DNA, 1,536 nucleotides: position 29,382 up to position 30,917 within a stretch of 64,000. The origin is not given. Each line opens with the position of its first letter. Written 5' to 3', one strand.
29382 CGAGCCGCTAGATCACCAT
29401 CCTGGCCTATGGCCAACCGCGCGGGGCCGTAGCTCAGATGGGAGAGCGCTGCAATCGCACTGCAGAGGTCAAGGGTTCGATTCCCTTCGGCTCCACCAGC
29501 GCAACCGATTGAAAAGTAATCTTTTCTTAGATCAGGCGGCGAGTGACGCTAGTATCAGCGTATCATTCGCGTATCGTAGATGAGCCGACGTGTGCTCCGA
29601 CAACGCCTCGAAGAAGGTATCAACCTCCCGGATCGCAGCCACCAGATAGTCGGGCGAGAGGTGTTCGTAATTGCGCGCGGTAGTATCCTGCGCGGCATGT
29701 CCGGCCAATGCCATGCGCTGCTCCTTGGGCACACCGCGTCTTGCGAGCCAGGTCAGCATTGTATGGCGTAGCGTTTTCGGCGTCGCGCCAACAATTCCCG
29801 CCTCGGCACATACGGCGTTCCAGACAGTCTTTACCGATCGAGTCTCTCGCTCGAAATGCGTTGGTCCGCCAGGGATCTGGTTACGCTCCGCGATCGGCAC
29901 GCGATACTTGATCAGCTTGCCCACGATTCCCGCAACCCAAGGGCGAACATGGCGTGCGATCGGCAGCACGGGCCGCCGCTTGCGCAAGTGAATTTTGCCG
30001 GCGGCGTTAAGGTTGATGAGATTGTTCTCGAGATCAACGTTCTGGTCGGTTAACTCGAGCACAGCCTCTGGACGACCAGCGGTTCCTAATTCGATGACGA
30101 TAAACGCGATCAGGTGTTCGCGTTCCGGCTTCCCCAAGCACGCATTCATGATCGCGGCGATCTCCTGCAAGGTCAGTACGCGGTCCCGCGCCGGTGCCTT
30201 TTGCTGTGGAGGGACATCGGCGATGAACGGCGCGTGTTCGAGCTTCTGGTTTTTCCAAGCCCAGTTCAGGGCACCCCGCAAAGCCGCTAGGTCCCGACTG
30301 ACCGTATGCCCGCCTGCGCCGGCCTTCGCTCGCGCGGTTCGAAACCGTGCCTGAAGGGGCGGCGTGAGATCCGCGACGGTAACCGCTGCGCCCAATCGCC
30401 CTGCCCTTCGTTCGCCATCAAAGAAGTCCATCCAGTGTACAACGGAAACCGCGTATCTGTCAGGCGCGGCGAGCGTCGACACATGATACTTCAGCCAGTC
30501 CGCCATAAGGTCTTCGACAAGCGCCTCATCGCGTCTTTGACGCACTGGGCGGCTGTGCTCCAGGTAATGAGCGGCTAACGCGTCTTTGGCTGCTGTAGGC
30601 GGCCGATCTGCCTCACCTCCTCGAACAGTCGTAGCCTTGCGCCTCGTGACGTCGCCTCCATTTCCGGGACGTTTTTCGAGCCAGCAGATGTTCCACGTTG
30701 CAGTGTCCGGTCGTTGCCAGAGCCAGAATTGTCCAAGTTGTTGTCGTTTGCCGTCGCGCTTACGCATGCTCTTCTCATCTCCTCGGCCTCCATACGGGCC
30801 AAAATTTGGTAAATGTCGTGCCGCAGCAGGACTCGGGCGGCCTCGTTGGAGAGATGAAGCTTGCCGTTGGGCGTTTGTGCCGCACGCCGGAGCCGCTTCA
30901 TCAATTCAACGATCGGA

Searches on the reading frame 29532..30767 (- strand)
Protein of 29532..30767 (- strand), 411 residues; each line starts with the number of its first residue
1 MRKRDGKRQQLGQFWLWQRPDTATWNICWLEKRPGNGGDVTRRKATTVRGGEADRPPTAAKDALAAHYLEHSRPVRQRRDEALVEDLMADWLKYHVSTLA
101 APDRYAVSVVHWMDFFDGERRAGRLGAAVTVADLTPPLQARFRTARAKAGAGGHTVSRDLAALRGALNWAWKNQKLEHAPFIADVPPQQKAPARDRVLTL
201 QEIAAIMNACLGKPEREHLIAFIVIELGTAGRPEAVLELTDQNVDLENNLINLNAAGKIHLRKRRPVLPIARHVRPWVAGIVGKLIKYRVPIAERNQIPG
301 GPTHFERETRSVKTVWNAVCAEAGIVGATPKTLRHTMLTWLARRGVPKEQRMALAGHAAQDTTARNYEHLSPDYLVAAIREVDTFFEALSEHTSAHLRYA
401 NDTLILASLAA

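Call 11: search_protein_families(library=pfam, proteins=[window:29532-30767:-], max_evalue=0.001)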
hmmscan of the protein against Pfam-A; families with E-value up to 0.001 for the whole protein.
window:29532-30767:- (411 aa): 1 family
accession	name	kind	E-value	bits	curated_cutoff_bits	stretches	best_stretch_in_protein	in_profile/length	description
PF00589.27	Phage_integrase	-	1.6e-14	54.5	27.1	1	197-371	2-169/172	Phage integrase family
